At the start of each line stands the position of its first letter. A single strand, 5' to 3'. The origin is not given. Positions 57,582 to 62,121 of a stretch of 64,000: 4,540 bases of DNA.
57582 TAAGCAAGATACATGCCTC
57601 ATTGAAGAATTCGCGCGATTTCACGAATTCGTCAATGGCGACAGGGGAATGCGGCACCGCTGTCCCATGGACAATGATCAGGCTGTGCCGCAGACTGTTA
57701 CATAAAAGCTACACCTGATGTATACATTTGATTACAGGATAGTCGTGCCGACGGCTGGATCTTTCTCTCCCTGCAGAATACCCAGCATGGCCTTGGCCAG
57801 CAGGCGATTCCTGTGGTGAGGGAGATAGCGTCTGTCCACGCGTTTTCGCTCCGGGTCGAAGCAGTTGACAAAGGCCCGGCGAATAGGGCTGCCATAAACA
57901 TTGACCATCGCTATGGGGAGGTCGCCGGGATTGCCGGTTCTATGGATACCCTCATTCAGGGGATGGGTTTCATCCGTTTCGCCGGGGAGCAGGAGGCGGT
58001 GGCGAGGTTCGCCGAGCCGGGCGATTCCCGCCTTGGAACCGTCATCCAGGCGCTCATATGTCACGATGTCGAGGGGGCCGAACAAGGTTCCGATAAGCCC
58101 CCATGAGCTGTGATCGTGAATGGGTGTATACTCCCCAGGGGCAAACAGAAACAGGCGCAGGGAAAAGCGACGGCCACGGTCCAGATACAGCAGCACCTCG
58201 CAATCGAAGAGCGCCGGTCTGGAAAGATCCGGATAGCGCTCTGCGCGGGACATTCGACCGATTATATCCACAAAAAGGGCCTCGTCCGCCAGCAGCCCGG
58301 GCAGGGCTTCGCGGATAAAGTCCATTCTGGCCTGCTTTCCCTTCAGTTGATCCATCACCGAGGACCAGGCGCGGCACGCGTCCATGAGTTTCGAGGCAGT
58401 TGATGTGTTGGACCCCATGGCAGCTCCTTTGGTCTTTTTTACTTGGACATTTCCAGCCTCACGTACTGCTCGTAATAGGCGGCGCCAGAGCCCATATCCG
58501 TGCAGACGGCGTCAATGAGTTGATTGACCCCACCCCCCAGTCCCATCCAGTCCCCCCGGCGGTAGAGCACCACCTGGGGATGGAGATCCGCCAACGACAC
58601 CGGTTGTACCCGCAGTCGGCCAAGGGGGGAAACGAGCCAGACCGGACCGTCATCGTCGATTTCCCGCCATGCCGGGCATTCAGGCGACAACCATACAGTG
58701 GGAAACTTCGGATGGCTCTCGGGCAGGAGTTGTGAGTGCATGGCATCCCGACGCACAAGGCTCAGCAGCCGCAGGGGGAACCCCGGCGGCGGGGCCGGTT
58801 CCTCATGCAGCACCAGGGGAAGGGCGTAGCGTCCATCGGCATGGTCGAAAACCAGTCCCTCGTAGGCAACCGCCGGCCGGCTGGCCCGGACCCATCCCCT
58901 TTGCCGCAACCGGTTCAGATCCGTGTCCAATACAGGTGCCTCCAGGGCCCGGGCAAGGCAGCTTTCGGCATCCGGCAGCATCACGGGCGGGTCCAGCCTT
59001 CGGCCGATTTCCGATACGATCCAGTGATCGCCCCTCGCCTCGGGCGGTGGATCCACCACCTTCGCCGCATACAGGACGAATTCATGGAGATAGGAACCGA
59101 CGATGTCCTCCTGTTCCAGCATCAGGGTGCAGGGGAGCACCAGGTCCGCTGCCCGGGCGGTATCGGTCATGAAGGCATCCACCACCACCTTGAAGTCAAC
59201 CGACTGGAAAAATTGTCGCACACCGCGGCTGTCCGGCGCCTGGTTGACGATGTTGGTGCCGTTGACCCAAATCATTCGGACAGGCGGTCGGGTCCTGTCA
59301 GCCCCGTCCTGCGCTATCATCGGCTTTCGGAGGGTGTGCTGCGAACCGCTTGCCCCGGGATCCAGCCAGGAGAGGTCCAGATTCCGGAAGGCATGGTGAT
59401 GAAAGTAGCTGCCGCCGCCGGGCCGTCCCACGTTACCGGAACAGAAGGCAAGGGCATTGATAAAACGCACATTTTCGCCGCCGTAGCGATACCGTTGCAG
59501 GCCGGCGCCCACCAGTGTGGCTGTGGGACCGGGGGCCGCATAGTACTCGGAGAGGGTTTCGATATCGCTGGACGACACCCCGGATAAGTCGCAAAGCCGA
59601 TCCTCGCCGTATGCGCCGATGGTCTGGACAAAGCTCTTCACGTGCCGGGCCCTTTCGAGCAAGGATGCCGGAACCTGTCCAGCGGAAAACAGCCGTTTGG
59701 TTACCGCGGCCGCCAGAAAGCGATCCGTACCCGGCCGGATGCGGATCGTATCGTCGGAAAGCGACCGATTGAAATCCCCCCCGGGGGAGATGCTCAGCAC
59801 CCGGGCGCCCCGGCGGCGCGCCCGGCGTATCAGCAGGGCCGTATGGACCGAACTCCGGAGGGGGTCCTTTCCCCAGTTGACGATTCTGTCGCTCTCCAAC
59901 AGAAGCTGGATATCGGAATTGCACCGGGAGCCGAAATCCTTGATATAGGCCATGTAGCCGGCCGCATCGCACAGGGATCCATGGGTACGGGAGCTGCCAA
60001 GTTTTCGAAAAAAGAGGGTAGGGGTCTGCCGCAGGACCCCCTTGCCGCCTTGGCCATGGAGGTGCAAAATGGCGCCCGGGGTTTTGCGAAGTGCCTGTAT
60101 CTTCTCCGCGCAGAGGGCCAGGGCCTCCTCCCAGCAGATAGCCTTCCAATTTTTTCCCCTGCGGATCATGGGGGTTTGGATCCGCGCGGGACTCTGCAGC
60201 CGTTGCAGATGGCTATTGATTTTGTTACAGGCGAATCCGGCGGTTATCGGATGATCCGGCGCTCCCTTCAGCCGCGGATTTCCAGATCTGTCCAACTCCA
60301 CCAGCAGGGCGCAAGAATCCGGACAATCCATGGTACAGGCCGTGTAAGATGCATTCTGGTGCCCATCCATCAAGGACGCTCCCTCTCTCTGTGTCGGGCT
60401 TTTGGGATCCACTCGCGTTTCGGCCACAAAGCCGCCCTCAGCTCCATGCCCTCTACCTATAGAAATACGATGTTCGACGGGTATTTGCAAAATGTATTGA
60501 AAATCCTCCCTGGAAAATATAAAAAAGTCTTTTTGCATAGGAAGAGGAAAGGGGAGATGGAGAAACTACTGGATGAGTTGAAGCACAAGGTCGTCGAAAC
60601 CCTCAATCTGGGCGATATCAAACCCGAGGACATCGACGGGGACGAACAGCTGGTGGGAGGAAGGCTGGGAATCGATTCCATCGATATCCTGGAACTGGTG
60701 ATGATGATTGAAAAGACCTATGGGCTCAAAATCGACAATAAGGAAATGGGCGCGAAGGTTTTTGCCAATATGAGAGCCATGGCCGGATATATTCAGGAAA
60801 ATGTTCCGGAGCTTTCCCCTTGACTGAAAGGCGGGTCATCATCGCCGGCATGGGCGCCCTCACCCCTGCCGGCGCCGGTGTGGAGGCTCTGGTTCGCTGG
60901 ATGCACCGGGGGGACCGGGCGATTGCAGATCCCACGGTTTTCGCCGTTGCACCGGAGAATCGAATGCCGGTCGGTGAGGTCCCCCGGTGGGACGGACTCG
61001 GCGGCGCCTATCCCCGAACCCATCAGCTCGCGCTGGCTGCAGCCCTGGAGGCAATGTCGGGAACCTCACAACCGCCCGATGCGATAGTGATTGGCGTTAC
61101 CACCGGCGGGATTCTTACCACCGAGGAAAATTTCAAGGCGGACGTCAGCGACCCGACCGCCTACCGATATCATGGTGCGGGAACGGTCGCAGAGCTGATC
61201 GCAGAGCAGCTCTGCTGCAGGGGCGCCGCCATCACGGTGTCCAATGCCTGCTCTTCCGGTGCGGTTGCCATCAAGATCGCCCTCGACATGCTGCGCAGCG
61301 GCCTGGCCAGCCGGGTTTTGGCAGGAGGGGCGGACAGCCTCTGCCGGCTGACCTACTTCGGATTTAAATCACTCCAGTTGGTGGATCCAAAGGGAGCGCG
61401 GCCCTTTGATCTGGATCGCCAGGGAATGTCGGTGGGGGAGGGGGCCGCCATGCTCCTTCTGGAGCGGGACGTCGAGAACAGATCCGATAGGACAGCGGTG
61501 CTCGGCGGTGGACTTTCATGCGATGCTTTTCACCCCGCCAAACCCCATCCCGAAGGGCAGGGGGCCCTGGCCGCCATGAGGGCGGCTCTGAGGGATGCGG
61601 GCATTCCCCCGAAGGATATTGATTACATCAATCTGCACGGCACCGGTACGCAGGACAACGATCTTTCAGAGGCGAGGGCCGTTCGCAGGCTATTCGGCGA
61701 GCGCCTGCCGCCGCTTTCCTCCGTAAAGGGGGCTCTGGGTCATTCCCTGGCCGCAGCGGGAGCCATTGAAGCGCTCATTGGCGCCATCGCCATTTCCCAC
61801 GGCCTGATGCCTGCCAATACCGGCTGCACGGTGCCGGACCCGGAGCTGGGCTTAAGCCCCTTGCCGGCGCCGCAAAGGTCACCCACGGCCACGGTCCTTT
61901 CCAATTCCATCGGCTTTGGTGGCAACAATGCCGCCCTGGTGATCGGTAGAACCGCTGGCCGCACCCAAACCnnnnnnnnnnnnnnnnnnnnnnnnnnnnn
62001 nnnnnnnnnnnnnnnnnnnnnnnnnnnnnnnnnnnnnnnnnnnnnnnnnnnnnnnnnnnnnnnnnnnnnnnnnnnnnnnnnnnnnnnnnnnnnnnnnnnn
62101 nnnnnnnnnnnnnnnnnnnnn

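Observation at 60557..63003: Stand-alone ACP translationally coupled to a single-polypeptide KS-CLF fusion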

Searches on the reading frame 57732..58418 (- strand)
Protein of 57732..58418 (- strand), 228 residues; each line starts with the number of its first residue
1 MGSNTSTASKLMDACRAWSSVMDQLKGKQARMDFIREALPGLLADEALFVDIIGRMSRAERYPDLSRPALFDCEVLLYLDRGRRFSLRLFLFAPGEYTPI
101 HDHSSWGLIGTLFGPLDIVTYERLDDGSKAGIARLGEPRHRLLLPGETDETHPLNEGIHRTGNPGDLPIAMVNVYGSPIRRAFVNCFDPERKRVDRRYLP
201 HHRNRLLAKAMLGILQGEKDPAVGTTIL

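Call 5: search_protein_families(library=pfam, proteins=[window:57732-58418:-], max_evalue=0.01)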
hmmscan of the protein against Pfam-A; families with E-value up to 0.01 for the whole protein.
window:57732-58418:- (228 aa): 1 family
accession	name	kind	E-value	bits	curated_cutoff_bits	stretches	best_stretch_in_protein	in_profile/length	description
PF07847.18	PCO_ADO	-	0.001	19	27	1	83-126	42-86/201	PCO_ADO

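Call 6: search_protein_families(library=ncbifam, proteins=[window:57732-58418:-], max_evalue=0.01)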
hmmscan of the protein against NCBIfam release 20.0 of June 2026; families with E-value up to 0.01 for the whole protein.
window:57732-58418:- (228 aa): 0 families

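Call 64: search_protein_families(library=pfam, proteins=[window:57732-58418:-], max_evalue=0.001)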
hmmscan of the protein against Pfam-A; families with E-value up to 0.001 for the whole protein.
window:57732-58418:- (228 aa): 1 family
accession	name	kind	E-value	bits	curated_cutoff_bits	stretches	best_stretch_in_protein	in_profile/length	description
PF07847.18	PCO_ADO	-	0.001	19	27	0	83-126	42-86/201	PCO_ADO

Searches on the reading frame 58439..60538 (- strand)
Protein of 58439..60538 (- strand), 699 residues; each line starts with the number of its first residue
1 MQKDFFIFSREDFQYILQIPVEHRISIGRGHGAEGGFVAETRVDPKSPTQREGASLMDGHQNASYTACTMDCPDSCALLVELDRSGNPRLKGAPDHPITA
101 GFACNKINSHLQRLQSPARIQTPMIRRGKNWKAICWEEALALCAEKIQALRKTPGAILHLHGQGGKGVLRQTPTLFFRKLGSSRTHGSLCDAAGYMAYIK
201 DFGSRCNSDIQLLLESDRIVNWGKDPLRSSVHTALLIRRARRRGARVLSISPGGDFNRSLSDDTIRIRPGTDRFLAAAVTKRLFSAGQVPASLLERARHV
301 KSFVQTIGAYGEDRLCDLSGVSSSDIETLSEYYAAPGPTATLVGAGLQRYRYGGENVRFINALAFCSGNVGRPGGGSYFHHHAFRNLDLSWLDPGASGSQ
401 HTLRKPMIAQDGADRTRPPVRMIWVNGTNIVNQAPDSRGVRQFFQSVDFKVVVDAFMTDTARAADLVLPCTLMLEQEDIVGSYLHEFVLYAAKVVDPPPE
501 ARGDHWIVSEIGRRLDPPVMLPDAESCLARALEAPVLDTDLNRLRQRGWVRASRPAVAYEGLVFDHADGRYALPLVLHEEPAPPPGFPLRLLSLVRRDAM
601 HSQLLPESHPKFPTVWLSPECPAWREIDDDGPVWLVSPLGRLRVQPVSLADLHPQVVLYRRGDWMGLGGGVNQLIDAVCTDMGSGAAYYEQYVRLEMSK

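Call 5: search_protein_families(library=pfam, proteins=[window:58439-60538:-], max_evalue=0.01)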
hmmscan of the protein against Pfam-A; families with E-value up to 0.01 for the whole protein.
window:58439-60538:- (699 aa): 3 families
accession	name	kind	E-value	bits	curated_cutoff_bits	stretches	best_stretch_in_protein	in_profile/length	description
PF00384.28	Molybdopterin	-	8.5e-38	130.7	24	1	119-513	1-352/353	Molybdopterin oxidoreductase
PF04879.21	Molybdop_Fe4S4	-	2.8e-06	27.7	22.7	1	65-115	5-54/55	Molybdopterin oxidoreductase Fe4S4 domain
PF01568.27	Molydop_binding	-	4.3e-05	24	26.8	1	608-688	27-106/110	Molydopterin dinucleotide binding domain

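Call 6: search_protein_families(library=ncbifam, proteins=[window:58439-60538:-], max_evalue=0.01)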
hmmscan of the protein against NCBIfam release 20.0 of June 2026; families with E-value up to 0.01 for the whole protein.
window:58439-60538:- (699 aa): 26 families (the best 25 are shown)
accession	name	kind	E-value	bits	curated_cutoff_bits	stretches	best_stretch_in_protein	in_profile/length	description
TIGR01591.1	Fdh-alpha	equivalog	2.8e-48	164.5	666.25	2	72-378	6-319/672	formate dehydrogenase subunit alpha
TIGR02166.1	dmsA_ynfE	subfamily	9.4e-35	119.8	777.7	2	318-515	339-557/794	DMSO/selenate family reductase complex A subunit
NF047855.1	AssmNtatRedNasC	equivalog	7.3e-31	107.2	1100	2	68-376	28-342/708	assimilatory nitrate reductase catalytic subunit NasC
TIGR00509.1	bisC_fam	subfamily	5.9e-29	100.8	1017.55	2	408-516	401-511/772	molybdopterin guanine dinucleotide-containing S/N-oxide reductase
TIGR03479.1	DMSO_red_II_alp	subfamily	7.5e-27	93.8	984.75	2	100-283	101-292/913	molybdopterin-dependent oxidoreductase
NF012032.0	PRK15488.1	equivalog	2e-26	92.2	694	2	31-383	12-367/759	thiosulfate reductase PhsA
NF041323.1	Nitr_red_NasA_Halo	equivalog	4.7e-26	91.5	1000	2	88-377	21-311/673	assimilatory nitrate reductase NasA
NF041783.2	mnquin_red_QrcB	equivalog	6.7e-26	90.6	440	1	56-490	45-475/695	menaquinone reductase molybdopterin-binding-like subunit QrcB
NF041885.1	selenate_YnfE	exception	1.7e-21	75.8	1675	1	62-520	47-569/805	selenate/tellurate reductase subunit YnfE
NF041884.1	selenate_YnfF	exception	1.6e-19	69.3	1650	1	62-519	44-561/798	selenate/tellurate reductase subunit YnfF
NF011682.0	PRK15102.1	equivalog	1.3e-17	63.2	909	2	408-516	459-569/829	trimethylamine-N-oxide reductase TorA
TIGR02164.1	torA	equivalog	7.4e-17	60.7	1465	2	408-516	455-565/824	trimethylamine-N-oxide reductase TorA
TIGR01553.1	formate-DH-alph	equivalog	2.7e-15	55.2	814.2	1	72-152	52-141/1009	formate dehydrogenase-N subunit alpha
NF011566.1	PRK14990.1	exception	1.6e-14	52.9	1600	1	64-515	59-577/814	dimethylsulfoxide reductase subunit A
NF010055.0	PRK13532.1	equivalog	3.8e-14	51.9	904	2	420-515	475-571/830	nitrate reductase catalytic subunit NapA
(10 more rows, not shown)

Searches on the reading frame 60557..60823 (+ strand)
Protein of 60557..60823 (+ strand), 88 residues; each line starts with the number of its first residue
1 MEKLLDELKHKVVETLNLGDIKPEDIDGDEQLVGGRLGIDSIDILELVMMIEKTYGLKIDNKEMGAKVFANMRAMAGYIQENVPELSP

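Call 5: search_protein_families(library=pfam, proteins=[window:60557-60823:+], max_evalue=0.01)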
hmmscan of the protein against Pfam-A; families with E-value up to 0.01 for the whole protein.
window:60557-60823:+ (88 aa): 1 family
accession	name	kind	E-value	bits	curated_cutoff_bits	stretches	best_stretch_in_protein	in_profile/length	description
PF00550.31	PP-binding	-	8.5e-08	32.8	20.8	1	11-64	6-54/67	Phosphopantetheine attachment site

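Call 6: search_protein_families(library=ncbifam, proteins=[window:60557-60823:+], max_evalue=0.01)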
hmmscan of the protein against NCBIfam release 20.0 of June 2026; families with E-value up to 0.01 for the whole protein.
window:60557-60823:+ (88 aa): 16 families
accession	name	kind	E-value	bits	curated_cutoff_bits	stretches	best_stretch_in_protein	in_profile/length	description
NF006617.0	PRK09184.1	subfamily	4.4e-20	71.5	70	1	2-82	12-93/96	phosphopantetheine-binding protein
TIGR00517.1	acyl_carrier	equivalog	7.8e-10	38.5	70.45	1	2-82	2-76/77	acyl carrier protein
NF002148.0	PRK00982.1-2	subfamily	1.4e-08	34.4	71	1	2-81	3-76/79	acyl carrier protein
NF058660.1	cispen_ACP_AmcB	equivalog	9.4e-08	32.1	80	1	20-81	17-77/80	cispentacin biosynthesis acyl carrier protein AmcB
NF002149.0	PRK00982.1-3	equivalog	2.5e-07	30.5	106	1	1-82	1-76/78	acyl carrier protein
NF005798.0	PRK07639.1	equivalog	2.3e-06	27.9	100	1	12-84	14-83/91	petrobactin biosynthesis protein AsbD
NF002150.0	PRK00982.1-4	subfamily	2.8e-06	27.4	66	1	4-63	6-61/80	acyl carrier protein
NF002151.0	PRK00982.1-5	equivalog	4.1e-06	26.8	92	1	1-63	1-59/78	acyl carrier protein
NF003757.0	PRK05350.1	equivalog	2.4e-05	24.4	65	1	4-63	7-62/83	acyl carrier protein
NF052616.1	ACP_for_OlsHI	equivalog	0.0001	22.6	130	1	7-81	7-79/83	ornithine lipid biosynthesis acyl carrier protein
NF005079.0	PRK06508.1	equivalog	0.00014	22.2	83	1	19-68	16-64/93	acyl carrier protein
NF009104.0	PRK12449.1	equivalog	0.00034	20.5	70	1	36-82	34-78/80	acyl carrier protein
NF002147.0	PRK00982.1-1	equivalog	0.00067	19.4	84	1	18-64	19-64/83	acyl carrier protein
NF005480.0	PRK07081.1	equivalog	0.00072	19.4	72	1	24-81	20-75/83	acyl carrier protein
NF040636.1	AcpM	exception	0.0015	18.5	146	1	18-66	17-64/93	meromycolate extension acyl carrier protein AcpM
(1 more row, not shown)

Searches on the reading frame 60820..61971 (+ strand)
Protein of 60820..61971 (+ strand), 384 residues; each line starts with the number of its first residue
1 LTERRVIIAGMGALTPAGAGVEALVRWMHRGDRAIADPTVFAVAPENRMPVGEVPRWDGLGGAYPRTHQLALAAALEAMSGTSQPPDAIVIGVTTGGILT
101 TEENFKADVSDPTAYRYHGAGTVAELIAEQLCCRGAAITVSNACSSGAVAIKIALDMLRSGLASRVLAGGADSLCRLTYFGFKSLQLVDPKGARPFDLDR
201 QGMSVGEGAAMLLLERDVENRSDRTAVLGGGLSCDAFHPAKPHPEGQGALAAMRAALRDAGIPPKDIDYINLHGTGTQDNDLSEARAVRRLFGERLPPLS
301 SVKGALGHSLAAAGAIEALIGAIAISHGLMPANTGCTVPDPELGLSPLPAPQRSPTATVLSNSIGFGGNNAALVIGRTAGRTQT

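Call 25: search_solved_structures(query=window:60820-61971:+, max_evalue=1e-20, show_alignments=1)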
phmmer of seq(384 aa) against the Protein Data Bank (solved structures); distinct sequences matched with E-value up to 1e-20: 93 (the best 60 are shown).
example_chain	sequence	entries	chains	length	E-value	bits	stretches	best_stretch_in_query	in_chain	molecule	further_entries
9s5h_B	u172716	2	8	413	5e-60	206.9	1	3-378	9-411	3-oxoacyl-(Acyl-carrier-protein) synthase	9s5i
1j3n_A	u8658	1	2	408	2.5e-55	191.5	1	127-377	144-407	3-oxoacyl-(acyl-carrier protein) synthase II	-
6qsp_A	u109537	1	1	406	8e-55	189.8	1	80-376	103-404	Beta-ketoacyl synthase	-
6kxd_A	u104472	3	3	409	1.3e-52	182.5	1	3-377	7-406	Ketosynthase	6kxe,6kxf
7f28_B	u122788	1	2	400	7e-50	173.6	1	87-376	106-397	Putative 3-oxoacyl-[ACP] synthase FabV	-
4ls5_A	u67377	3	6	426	3.3e-48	168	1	130-375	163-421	3-oxoacyl-[acyl-carrier-protein] synthase 2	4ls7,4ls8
4ls6_A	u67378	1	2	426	4e-48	167.8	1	130-375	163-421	3-oxoacyl-[acyl-carrier-protein] synthase 2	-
3e60_A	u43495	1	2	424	3.4e-45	158.1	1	132-377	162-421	3-oxoacyl-[acyl-carrier-protein ] synthase II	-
8z5c_A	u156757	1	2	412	3.8e-45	158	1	133-375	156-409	3-oxoacyl-[acyl-carrier-protein] synthase 2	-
1w0i_A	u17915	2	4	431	5.1e-45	157.5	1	140-375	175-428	3-OXOACYL CARRIER PROTEIN SYNTHASE | 3-OXOACYL-[ACYL-CARRIER-PROTEIN] SYNTHASE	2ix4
9n50_A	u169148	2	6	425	5.1e-45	157.5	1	133-375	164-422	3-oxoacyl-[acyl-carrier-protein] synthase, mitochondrial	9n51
2iwy_A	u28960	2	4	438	5.9e-45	157.3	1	133-375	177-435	3-OXOACYL-[ACYL-CARRIER-PROTEIN] SYNTHASE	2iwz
2c9h_A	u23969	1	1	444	6.1e-45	157.3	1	133-375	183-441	MITOCHONDRIAL BETA-KETOACYL SYNTHASE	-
4jga_A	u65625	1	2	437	7.5e-45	157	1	133-375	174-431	3-oxoacyl-[acyl-carrier-protein] synthase 2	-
1e5m_A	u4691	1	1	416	1.8e-44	155.8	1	3-374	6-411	BETA KETOACYL ACYL CARRIER PROTEIN SYNTHASE II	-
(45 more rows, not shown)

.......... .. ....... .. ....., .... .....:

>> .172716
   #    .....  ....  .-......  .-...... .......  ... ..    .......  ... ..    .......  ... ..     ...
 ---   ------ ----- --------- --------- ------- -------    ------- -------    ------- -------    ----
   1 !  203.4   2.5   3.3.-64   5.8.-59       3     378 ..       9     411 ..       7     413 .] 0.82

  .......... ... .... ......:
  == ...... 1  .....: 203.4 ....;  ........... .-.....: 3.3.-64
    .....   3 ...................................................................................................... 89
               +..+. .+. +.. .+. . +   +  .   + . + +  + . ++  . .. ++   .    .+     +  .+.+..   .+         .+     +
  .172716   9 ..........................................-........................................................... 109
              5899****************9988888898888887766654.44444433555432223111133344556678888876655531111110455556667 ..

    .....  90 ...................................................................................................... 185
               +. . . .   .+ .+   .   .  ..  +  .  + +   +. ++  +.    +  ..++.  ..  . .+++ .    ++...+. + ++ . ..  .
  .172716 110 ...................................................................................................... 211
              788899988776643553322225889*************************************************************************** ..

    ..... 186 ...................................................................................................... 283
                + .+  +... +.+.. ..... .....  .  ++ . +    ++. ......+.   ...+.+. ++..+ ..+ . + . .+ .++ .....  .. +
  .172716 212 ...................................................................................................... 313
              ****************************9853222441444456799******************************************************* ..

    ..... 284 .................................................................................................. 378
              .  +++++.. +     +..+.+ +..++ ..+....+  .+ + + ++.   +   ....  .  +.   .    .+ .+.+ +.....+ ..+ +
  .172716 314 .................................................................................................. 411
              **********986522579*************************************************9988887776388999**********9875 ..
